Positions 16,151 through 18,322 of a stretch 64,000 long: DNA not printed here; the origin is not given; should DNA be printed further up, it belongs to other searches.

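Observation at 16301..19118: Lipoprotein made of ~13 novel 26-residue '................' repeats, translationally coupled to a periplasmic HEAT-repeat protein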

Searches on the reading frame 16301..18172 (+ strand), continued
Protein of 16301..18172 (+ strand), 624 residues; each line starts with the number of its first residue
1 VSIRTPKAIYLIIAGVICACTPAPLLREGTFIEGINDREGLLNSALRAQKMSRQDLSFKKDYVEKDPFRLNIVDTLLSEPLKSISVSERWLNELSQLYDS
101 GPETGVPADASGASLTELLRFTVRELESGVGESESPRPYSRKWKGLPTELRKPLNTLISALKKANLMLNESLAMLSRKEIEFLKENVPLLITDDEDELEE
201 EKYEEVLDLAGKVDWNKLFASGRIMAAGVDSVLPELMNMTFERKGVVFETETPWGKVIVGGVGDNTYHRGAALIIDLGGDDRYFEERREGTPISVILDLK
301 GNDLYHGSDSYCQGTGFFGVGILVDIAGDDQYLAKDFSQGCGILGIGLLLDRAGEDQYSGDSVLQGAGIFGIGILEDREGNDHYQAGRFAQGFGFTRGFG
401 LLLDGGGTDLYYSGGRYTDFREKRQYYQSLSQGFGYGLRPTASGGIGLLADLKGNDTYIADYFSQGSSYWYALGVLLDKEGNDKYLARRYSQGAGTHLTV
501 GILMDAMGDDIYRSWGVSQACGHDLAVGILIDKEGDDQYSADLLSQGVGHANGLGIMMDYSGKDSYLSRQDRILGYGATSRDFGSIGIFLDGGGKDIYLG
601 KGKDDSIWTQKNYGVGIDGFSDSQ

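Call 32: search_solved_structures(query=A1, max_evalue=10, show_alignments=3)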
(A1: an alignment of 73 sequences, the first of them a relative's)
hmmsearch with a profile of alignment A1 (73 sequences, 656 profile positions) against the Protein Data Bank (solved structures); distinct sequences matched with E-value up to 10: 29.
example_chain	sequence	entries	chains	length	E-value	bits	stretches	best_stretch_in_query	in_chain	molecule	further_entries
5wj7_A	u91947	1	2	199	0.23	13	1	138-223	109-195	DNA repair protein XRCC4,Myosin-7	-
9k8e_A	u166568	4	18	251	1.2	10.6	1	143-263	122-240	Cage-t32-Zn1-HEHE-35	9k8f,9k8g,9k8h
6zz6_B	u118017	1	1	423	1.4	10.5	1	75-194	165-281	Structural maintenance of chromosomes protein 3,Structural maintenance of chromosomes prot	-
7but_A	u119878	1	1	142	1.4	10.4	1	150-243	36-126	Aciniform Spidroin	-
4tql_A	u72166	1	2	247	2.1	9.8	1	79-281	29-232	Three helix bundle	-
1aep_A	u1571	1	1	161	2.3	9.7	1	83-188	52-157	APOLIPOPHORIN III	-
3m3w_A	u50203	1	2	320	2.9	9.4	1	90-210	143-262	Protein kinase C and casein kinase II substrate protein 3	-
9v3a_A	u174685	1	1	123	2.9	9.4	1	201-262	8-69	Crystal structure of de novo designed serotonin binder SROb2_26_L7F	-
1ls4_A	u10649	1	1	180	3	9.3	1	83-188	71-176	Apolipophorin-III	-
8p1y_AAA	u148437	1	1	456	4.2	8.8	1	189-313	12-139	Serine--tRNA ligase, cytoplasmic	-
6gir_A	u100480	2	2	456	4.2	8.8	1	189-313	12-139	Serine--tRNA ligase, cytoplasmic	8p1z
6z0c_A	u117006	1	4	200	4.9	8.6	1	81-251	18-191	Maquette-3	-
3i2w_A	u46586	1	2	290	5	8.6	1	112-230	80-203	Syndapin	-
5wjb_A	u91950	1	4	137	5.3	8.5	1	147-223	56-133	Capsid assembly scaffolding protein,Myosin-7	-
9ipu_L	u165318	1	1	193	5.4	8.5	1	176-225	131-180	E3 ubiquitin-protein ligase RNF168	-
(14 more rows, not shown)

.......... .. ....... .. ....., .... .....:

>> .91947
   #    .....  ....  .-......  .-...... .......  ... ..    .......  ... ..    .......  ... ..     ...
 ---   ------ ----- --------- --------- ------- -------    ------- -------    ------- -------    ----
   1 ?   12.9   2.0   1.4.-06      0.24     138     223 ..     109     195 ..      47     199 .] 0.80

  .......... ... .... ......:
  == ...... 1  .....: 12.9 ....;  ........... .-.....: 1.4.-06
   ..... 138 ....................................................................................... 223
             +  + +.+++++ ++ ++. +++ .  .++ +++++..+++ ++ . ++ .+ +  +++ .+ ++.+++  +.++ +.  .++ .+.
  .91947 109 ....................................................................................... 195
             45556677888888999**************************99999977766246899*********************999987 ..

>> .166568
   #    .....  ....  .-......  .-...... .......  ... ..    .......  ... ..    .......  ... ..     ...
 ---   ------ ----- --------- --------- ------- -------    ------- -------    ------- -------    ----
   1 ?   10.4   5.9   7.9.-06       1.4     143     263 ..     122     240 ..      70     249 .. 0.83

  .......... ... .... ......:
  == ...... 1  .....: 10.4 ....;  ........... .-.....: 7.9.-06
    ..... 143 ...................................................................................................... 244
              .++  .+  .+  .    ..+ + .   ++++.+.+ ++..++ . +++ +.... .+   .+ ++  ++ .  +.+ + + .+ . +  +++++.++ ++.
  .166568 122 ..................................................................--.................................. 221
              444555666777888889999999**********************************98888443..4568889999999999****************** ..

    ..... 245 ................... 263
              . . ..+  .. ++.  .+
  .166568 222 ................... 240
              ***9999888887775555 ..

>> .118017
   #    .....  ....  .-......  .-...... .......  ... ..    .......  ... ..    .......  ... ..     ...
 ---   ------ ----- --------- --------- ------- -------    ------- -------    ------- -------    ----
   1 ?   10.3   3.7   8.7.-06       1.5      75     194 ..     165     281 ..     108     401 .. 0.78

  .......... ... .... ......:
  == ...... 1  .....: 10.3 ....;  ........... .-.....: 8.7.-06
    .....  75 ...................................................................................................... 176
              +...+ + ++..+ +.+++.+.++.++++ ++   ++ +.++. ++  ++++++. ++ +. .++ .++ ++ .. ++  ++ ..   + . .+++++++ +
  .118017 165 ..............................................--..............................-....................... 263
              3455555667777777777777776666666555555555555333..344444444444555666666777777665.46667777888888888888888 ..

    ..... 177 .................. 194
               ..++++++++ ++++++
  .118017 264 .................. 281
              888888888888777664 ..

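Call 34: predict_structure(alignment_id=A1)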
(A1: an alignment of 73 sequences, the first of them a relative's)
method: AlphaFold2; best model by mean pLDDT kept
length: 624 residues; sequences in the alignment: 73
mean_pLDDT: 88.4   pTM: 0.90
mean pLDDT of the five models: 88.4, 87.8, 86.6, 86.6, 85.3
residues with pLDDT >= 90: 429; 70-90: 126; 50-70: 45; < 50: 24
segments of 3 or more residues with pLDDT < 50: 21-34, 106-111
pLDDT, mean of each block of 10 residues (from residue 1): 63 73 38 59 90 88 86 95 96 92 51 81 85 66 92 96 97 98 94 68 93 97 97 94 96 95 91 97 85 96 95 96 97 96 98 96 96 97 95 97 97 88 82 94 96 97 92 98 92 93 98 85 94 95 81 93 88 76 83 89 87 86 51
secondary structure, 60 per line:
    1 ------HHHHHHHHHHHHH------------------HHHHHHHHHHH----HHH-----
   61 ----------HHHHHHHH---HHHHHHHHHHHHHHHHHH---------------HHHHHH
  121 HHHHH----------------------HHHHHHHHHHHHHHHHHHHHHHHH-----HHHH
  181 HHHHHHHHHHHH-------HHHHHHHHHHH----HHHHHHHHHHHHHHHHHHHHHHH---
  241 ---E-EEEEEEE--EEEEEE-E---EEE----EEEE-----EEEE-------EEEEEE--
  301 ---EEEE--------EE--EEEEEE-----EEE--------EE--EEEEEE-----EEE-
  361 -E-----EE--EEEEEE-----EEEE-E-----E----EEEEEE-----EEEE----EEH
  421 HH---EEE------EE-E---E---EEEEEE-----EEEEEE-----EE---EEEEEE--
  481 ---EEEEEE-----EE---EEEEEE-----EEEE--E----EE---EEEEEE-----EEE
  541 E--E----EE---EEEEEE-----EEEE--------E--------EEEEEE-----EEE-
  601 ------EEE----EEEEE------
elements in order: H7-19 H38-48 H71-78 H82-99 H115-125 H148-171 H177-192 H200-210 H215-237 E246-252 E255-260 E266-268 E273-276 E282-285 E293-298 E304-307 E320-325 E331-333 E346-351 E357-359 E372-377 E383-386 E399-404 E410-413 E426-428 E446-451 E457-462 E473-478 E484-489 E500-505 E511-514 E527-532 E538-541 E554-559 E565-568 E586-591 E597-599 E607-609 E614-618

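Call 36: fold_search(model_id=the predicted structure, library=pdb)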
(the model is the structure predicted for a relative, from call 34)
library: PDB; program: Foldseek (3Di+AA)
matches with E <= 10: 33; with E <= 0.001: 0
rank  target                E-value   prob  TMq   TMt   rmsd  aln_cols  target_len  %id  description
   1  3p4g_C                4.7e-02  0.94  0.24  0.44   9.9       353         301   14  X-ray crystal structure of a hyperactive, Ca2+-dependent, beta-helical antifreeze protein from an Antarctic bacterium (released 2011-04-27)
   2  3p4g_A                8.6e-02  0.93  0.26  0.47   8.0       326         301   14  X-ray crystal structure of a hyperactive, Ca2+-dependent, beta-helical antifreeze protein from an Antarctic bacterium (released 2011-04-27)
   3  9qb8                  9.0e-02  0.07  0.14  0.05  28.3       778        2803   10  Lymphostatin - Conformation II - pH 8 Hepes (released 2025-07-16)
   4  3p4g_B                6.7e-01  0.44  0.25  0.44   8.0       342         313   13  X-ray crystal structure of a hyperactive, Ca2+-dependent, beta-helical antifreeze protein from an Antarctic bacterium (released 2011-04-27)
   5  3jqy_C                6.7e-01  0.06  0.10  0.18  13.9       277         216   10  Crystal Structure of the polySia specific acetyltransferase NeuO (released 2010-08-18)
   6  3jqy_B                9.8e-01  0.06  0.10  0.18  13.9       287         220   10  Crystal Structure of the polySia specific acetyltransferase NeuO (released 2010-08-18)
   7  3p4g_D                1.2e+00  0.28  0.24  0.42   8.6       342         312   12  X-ray crystal structure of a hyperactive, Ca2+-dependent, beta-helical antifreeze protein from an Antarctic bacterium (released 2011-04-27)
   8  6p5t_B                1.6e+00  0.02  0.12  0.11  17.1       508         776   10  Surface-layer (S-layer) RsaA protein from Caulobacter crescentus bound to strontium and iodide (released 2020-01-15)
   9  5z0a_A                2.1e+00  0.02  0.08  0.11  15.0       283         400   11  ST0452(Y97N)-GlcNAc binding form (released 2018-10-31)
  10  8zoo_A                2.5e+00  0.02  0.08  0.10  19.8       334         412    6  EcGPR at open conformation (released 2025-06-04)
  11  6p5t_D                2.7e+00  0.03  0.14  0.12  16.3       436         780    8  Surface-layer (S-layer) RsaA protein from Caulobacter crescentus bound to strontium and iodide (released 2020-01-15)
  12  3s9v_A                3.5e+00  0.06  0.08  0.07  13.3       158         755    9  abietadiene synthase from Abies grandis (released 2012-01-11)
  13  8x9h                  3.5e+00  0.02  0.08  0.08  19.8       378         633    9  Crystal structure of CO dehydrogenase mutant (F41C) (released 2024-04-17)
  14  6c0v                  3.5e+00  0.01  0.07  0.04  26.1       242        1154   13  Molecular structure of human P-glycoprotein in the ATP-bound, outward-facing conformation (released 2018-01-31)
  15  8c50_A                3.8e+00  0.02  0.14  0.19  14.5       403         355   11  Pontibacter korlensis curli subunit CsgA (released 2023-06-28)
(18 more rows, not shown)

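Call 47: search_protein_families(library=pfam, alignment_id=A2, max_evalue=0.0001)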
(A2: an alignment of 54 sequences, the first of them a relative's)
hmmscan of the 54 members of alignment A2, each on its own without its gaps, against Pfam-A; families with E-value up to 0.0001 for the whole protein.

A. member 1, P0127 (982 aa): 3 families
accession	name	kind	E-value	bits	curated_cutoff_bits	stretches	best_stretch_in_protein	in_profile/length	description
PF13646.12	HEAT_2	-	6.2e-22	78.1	27.7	2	816-881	3-69/88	HEAT repeats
PF02985.28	HEAT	-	3.8e-12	45.7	23.5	0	815-838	3-26/31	HEAT repeat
PF03130.22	HEAT_PBS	-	1e-05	26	20.9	0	828-854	1-27/27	PBS lyase HEAT-like repeat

B. families by the number of members that match (of 54 scanned): 12 families
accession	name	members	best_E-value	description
PF13646.12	HEAT_2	44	2.8e-37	HEAT repeats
PF02985.28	HEAT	30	1.7e-16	HEAT repeat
PF03130.22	HEAT_PBS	19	8.7e-22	PBS lyase HEAT-like repeat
PF13180.12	PDZ_2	8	1.4e-11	PDZ domain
PF00595.29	PDZ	6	2.4e-09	PDZ domain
PF13513.12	HEAT_EZ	6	6.1e-09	HEAT-like repeat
PF17820.7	PDZ_6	5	1.1e-08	PDZ domain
PF00514.29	Arm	2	1e-06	Armadillo/beta-catenin-like repeat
PF12717.13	Cnd1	2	1.1e-06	non-SMC mitotic condensation complex subunit 1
PF03417.21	AAT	1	7.9e-25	Acyl-coenzyme A:6-aminopenicillanic acid acyl-transferase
PF02275.23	CBAH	1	9.7e-06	Linear amide C-N hydrolases, choloylglycine hydrolase family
PF24714.1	TOR1L1_N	1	2.3e-05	TORTIFOLIA1 N-terminal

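Call 48: find_homologous_proteins(query=P0127, region=560-982)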
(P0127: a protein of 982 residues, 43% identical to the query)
Query P0127, residues 560-982 (423 aa): 76 proteins with E <= 0.001 among 8000 candidates.
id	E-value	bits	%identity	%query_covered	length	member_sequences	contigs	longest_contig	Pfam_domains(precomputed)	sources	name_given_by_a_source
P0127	8.5e-282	952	100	100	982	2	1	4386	PF02985.29,PF03130.23,PF13646.13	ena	-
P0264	2.4e-241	819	87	100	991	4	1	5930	PF02985.29,PF03130.23,PF13646.13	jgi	jgi:HEAT repeat protein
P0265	5.7e-238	808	85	100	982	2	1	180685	PF02985.29,PF03130.23,PF13513.13,PF13646.13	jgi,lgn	-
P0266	9.8e-237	804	83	100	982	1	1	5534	PF02985.29,PF03130.23,PF13646.13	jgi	jgi:HEAT repeat protein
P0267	2.6e-233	793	85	100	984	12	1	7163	PF02985.29,PF03130.23,PF13646.13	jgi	-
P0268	5.6e-231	785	85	100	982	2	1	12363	PF02985.29,PF13646.13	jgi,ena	-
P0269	1.4e-160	553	61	100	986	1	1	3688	PF02985.29,PF03130.23,PF13646.13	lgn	-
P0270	2.8e-52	196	37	76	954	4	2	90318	PF03130.23,PF13646.13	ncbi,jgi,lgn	-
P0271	3.1e-24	104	37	37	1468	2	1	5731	PF23271.2,PF12717.14,PF00514.30,PF24714.2,PF02985.29,PF20703.4,PF01602.27,PF25757.2,PF25786.1,PF03130.23,PF20168.5,PF13513.13,PF13646.13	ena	-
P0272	1.2e-23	102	30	74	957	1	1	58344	PF13646.13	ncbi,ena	-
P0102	4.9e-23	100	58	19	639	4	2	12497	-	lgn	-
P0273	2.2e-22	98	62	18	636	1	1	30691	-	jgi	jgi:hypothetical protein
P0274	2.3e-22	98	62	18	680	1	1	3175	-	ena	-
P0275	2.3e-22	98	57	18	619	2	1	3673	-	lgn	-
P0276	1.0e-21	96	58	18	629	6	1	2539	-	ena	-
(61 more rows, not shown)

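Call 64: predict_structure(alignment_id=A3)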
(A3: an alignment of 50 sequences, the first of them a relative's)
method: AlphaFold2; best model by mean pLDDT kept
length: 982 residues; sequences in the alignment: 50
mean_pLDDT: 87.8   pTM: 0.87
mean pLDDT of the five models: 87.8, 85.3, 85.3, 85.2, 82.6
residues with pLDDT >= 90: 673; 70-90: 210; 50-70: 39; < 50: 60
segments of 3 or more residues with pLDDT < 50: 17-25, 639-677, 974-982
pLDDT, mean of each block of 10 residues (from residue 1): 82 61 55 90 90 90 93 95 91 92 74 76 66 89 94 92 94 92 70 86 92 93 94 96 86 92 95 97 97 93 96 98 92 98 98 95 98 96 97 98 96 97 97 82 90 93 97 96 97 97 95 96 97 92 95 92 90 94 87 77 87 85 85 78 32 36 34 50 92 85 95 95 89 93 95 91 95 94 95 95 93 96 95 93 95 92 94 92 70 89 83 83 92 89 94 91 92 54 40
secondary structure, 60 per line:
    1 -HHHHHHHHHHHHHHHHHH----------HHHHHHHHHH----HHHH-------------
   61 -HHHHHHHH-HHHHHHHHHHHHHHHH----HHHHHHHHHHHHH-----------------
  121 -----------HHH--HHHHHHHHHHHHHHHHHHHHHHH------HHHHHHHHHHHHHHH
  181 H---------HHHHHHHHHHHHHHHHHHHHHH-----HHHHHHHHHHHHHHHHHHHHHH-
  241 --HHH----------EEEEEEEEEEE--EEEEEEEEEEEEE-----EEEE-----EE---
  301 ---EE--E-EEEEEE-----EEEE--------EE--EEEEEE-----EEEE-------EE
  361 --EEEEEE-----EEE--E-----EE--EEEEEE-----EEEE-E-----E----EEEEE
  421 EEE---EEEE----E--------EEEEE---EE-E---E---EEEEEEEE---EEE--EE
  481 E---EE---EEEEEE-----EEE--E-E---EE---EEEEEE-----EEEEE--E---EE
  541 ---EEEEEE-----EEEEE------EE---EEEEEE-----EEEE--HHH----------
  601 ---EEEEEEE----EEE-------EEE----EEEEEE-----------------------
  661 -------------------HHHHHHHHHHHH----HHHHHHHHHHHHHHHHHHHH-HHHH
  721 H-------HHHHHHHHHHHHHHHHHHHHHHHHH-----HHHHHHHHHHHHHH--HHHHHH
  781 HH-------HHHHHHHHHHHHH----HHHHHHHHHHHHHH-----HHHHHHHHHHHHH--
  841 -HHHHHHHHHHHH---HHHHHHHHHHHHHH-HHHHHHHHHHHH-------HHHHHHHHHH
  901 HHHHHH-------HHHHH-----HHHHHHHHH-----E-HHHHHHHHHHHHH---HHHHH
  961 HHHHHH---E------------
elements in order (helices of 4 or more, strands of 3 or more residues): H2-19 H30-39 H44-47 H62-69 H71-86 H91-103 H137-159 H166-181 H191-212 H218-239 E256-266 E269-281 E287-290 E310-315 E321-324 E337-342 E348-351 E363-368 E374-376 E389-394 E400-403 E416-423 E427-430 E444-448 E463-470 E474-476 E479-481 E490-495 E501-503 E517-522 E528-532 E544-549 E555-559 E571-576 E582-585 E604-610 E615-617 E625-627 E632-637 H680-691 H696-715 H717-721 H729-753 H759-772 H775-782 H790-802 H807-820 H826-838 H842-853 H857-870 H872-883 H891-906 H914-918 H924-932 H940-952 H956-966

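Call 67: fold_search(model_id=the predicted structure, library=pdb)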
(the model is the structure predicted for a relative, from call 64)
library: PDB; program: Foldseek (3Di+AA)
matches with E <= 10: 1341; with E <= 0.001: 181
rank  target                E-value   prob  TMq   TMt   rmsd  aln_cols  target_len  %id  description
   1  4zv6_A                3.0e-09  1.00  0.22  0.65   6.5       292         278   28  Crystal structure of the artificial alpharep-7 octarellinV.1 complex (released 2016-05-25)
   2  6bzx_A                1.0e-08  1.00  0.21  0.63   6.8       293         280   29  Structure of the artificial complex alpha-Rep/Octarellin V.1 crystallized by counter diffusion in a capillary (released 2019-01-09)
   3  6fsq                  4.6e-08  1.00  0.14  0.31  15.6       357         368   23  Structure of A3_bGFPD, an artificial bi-domain protein based on two different alphaRep domains : A3 and a GFP binding do (released 2018-08-08)
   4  7p0h_A                5.0e-08  1.00  0.19  0.41   9.0       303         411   25  Crystal structure of Helicobacter pylori ComF fused to an artificial alphaREP crystallization helper(named B2) (released 2022-04-06)
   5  7z0g_C                7.4e-08  1.00  0.18  0.72   5.9       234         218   29  CPAP:TUBULIN:IE5 ALPHAREP COMPLEX P1 SPACE GROUP (released 2022-04-13)
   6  7z0g_T                7.4e-08  1.00  0.18  0.72   5.9       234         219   29  CPAP:TUBULIN:IE5 ALPHAREP COMPLEX P1 SPACE GROUP (released 2022-04-13)
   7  4xl5_C                1.8e-07  1.00  0.20  0.68   5.1       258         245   27  X-ray structure of bGFP-A / EGFP complex (released 2015-08-19)
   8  6gwc_C                2.1e-07  1.00  0.18  0.72   5.7       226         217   29  Tubulin:iE5 alphaRep complex (released 2019-01-30)
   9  7q1f_T                2.7e-07  1.00  0.18  0.72   5.8       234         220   29  CPAP:TUBULIN:IE5 ALPHAREP COMPLEX (released 2022-04-20)
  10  7q1f_C                3.3e-07  1.00  0.18  0.72   5.8       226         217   30  CPAP:TUBULIN:IE5 ALPHAREP COMPLEX (released 2022-04-20)
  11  7q1e_C                1.1e-06  1.00  0.15  0.88   2.4       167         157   33  CPAP:TUBULIN:IIH5 ALPHAREP COMPLEX (released 2022-04-13)
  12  4pvz_A                1.4e-06  1.00  0.17  0.33  10.4       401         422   14  Structure of yeast importin a bound to the membrane protein Nuclear Localization Signal sequence of INM protein Heh2 (released 2015-08-26)
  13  4jw2_B                1.7e-06  1.00  0.17  0.78   3.8       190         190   33  Selection of specific protein binders for pre-defined targets from an optimized library of artificial helicoidal repea (released 2013-09-25)
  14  6gx7_E                2.2e-06  1.00  0.16  0.78   3.9       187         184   32  Tubulin-CopN-alphaRep complex (released 2019-04-24)
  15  6ft5                  3.0e-06  1.00  0.17  0.80   3.6       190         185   32  Structure of A3_A3, an artificial bi-domain protein based on two identical alphaRep A3 domains (released 2018-08-08)
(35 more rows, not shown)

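Call 72: search_protein_families(library=pfam, proteins=[L080:3582-6896:+, L082:4317-6761:+, L083:1215-3641:+], max_evalue=0.001)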
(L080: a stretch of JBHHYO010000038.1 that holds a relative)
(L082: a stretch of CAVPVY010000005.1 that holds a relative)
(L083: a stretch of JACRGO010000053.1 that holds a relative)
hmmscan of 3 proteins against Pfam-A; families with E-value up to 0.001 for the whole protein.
L080:3582-6896:+ (1105 aa): 3 families
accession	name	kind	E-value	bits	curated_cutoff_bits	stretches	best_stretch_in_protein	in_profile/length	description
PF13180.12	PDZ_2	-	1.2e-08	35.5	27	1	390-468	12-80/80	PDZ domain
PF00595.29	PDZ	-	4.1e-06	27.5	23.2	1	377-443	11-74/81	PDZ domain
PF17820.7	PDZ_6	-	0.00021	21.4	27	1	398-426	2-30/54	PDZ domain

L082:4317-6761:+ (815 aa): 3 families
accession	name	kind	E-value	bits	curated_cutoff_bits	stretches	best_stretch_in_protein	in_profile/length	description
PF17820.7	PDZ_6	-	2.2e-08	34.1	27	1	81-108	3-30/54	PDZ domain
PF13180.12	PDZ_2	-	1.2e-06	29.2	27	1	65-142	2-73/80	PDZ domain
PF00595.29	PDZ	-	6.8e-06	26.8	23.2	1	63-110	9-59/81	PDZ domain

L083:1215-3641:+ (809 aa): 3 families
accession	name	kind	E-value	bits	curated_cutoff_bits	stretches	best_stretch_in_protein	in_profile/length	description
PF13180.12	PDZ_2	-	6e-06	26.9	27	1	82-158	8-78/80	PDZ domain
PF00595.29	PDZ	-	0.0004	21.1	23.2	1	76-126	23-65/81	PDZ domain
PF17820.7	PDZ_6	-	0.00081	19.5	27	0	90-121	2-33/54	PDZ domain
